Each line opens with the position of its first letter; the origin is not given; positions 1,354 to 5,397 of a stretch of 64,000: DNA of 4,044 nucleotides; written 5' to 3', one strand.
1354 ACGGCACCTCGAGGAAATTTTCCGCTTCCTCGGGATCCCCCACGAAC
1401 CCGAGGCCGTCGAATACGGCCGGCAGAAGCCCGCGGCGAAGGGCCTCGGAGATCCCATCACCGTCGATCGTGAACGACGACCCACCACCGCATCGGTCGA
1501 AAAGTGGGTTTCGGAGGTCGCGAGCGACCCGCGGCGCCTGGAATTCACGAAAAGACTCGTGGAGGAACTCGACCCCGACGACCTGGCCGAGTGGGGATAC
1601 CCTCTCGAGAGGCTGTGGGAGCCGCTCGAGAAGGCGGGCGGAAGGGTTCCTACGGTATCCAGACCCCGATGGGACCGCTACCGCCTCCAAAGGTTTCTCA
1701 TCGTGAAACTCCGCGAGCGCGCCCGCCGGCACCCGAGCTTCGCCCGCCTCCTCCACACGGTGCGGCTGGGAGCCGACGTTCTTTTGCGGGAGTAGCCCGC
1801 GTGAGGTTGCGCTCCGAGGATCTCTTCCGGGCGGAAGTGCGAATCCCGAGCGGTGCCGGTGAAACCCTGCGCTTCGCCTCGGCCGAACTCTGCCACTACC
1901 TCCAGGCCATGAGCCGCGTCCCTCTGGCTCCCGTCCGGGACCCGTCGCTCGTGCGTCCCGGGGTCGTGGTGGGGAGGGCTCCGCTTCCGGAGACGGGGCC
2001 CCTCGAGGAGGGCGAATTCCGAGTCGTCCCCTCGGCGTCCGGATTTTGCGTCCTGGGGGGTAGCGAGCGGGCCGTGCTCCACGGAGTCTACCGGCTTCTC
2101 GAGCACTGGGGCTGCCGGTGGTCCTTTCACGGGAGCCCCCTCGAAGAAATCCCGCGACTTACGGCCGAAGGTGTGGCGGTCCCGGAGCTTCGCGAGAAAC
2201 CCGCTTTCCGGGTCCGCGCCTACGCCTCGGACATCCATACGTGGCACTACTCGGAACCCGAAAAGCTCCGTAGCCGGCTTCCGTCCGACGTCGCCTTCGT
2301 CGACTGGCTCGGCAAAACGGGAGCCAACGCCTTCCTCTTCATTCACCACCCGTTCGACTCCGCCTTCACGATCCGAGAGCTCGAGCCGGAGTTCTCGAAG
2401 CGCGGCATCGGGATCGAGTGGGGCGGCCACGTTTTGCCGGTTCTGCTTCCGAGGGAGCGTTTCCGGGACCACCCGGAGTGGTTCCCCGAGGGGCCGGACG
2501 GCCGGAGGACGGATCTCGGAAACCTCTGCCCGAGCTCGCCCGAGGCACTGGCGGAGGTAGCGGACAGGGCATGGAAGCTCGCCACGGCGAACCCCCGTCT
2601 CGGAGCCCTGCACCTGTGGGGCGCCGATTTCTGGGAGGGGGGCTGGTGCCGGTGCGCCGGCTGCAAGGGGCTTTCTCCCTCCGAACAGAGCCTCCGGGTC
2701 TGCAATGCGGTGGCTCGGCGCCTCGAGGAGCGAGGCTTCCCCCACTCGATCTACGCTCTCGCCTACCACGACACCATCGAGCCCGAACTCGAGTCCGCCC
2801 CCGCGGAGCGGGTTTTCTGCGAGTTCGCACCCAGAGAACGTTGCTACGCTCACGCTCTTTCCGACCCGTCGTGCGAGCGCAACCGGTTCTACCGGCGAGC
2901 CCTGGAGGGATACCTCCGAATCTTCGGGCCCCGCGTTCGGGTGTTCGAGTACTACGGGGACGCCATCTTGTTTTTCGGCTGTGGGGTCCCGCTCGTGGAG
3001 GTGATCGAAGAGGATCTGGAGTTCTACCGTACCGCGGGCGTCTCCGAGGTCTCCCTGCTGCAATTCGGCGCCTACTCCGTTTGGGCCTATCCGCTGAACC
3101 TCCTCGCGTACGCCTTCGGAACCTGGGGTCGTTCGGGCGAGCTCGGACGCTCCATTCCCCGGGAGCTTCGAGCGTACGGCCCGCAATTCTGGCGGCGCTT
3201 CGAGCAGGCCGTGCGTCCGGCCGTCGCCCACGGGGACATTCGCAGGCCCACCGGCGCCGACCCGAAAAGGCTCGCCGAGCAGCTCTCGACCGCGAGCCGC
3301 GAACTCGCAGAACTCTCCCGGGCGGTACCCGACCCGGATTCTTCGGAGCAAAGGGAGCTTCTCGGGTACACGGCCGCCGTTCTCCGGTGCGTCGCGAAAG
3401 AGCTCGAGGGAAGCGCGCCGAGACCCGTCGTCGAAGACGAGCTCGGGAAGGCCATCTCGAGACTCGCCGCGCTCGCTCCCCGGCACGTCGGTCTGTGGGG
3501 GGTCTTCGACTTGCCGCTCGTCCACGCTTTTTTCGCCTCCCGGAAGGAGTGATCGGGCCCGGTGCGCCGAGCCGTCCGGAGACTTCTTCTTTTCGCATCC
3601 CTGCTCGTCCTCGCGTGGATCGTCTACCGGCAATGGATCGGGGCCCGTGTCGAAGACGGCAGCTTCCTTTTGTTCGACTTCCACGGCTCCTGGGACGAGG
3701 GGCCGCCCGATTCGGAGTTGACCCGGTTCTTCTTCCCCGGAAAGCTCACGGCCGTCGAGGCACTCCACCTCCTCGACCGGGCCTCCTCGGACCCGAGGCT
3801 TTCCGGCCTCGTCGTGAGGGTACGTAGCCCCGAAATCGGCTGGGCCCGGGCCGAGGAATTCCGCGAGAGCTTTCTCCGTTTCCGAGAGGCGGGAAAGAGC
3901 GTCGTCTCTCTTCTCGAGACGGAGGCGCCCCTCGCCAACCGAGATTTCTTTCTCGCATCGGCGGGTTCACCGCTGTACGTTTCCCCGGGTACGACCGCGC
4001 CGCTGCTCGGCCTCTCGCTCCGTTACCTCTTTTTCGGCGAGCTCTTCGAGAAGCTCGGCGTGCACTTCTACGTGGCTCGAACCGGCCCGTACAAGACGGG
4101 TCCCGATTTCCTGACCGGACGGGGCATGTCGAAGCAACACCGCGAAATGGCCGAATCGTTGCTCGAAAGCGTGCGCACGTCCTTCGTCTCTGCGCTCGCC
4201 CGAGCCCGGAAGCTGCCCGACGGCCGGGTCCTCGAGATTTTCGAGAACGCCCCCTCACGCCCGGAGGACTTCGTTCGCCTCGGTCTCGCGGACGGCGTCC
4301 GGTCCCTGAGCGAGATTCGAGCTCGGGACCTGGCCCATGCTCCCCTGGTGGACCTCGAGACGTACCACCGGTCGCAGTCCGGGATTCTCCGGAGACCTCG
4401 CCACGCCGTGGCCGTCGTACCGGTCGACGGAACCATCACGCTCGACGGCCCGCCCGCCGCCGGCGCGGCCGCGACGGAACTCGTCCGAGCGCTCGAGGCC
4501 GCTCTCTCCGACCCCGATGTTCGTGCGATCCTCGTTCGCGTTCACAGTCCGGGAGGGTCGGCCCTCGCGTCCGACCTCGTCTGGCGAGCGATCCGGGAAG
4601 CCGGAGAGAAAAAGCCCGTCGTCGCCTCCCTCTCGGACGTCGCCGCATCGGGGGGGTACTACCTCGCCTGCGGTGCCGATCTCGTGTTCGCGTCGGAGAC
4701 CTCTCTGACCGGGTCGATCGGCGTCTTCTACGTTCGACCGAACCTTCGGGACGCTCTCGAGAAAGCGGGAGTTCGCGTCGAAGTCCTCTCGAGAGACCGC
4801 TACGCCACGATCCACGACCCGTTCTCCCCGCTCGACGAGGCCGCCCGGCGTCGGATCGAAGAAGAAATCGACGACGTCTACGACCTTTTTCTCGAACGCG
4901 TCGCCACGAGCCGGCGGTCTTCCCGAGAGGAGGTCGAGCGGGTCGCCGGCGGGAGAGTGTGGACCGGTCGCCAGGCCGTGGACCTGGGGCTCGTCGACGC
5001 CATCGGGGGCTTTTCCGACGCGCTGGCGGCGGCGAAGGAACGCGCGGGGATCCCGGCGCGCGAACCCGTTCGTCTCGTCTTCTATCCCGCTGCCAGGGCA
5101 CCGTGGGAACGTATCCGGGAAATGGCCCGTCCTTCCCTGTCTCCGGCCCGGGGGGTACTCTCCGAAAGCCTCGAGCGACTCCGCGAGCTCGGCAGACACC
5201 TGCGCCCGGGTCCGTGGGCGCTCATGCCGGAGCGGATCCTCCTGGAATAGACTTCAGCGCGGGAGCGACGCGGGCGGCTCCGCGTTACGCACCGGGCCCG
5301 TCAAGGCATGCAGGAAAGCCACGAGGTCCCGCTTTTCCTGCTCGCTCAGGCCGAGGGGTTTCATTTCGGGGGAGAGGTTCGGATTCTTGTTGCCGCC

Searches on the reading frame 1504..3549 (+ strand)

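Call 86: search_protein_families(library=pfam, proteins=[window:1504-3549:+], max_evalue=0.000001)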
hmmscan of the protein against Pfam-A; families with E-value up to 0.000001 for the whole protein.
window:1504-3549:+ (682 aa): 1 family
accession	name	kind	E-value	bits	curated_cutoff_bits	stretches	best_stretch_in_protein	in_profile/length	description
PF16126.11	DUF4838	-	6.6e-17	62.1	26.6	1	222-516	13-269/325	Domain of unknown function (DUF4838)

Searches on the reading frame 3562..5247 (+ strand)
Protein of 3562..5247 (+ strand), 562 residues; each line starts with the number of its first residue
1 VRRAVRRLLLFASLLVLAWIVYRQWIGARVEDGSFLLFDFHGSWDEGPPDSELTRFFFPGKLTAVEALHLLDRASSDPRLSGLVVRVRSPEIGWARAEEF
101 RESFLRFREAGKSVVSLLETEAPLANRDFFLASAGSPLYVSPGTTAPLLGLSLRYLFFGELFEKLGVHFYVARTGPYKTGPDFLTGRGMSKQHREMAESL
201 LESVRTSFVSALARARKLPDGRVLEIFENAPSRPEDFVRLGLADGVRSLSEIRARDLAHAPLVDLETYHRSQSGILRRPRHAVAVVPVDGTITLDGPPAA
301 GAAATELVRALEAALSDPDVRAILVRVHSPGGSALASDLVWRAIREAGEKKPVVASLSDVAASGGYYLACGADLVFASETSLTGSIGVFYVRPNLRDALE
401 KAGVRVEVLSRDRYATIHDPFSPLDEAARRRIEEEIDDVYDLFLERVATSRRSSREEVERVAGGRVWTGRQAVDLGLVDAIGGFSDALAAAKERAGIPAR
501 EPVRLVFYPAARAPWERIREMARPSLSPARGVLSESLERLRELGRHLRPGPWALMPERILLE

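Call 86: search_protein_families(library=pfam, proteins=[window:3562-5247:+], max_evalue=0.000001)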
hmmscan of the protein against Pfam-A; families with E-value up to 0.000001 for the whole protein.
window:3562-5247:+ (562 aa): 1 family
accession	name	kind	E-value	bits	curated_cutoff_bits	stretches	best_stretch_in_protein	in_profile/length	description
PF01343.23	Peptidase_S49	-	2.5e-60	203.4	24.9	2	349-496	5-152/154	Peptidase family S49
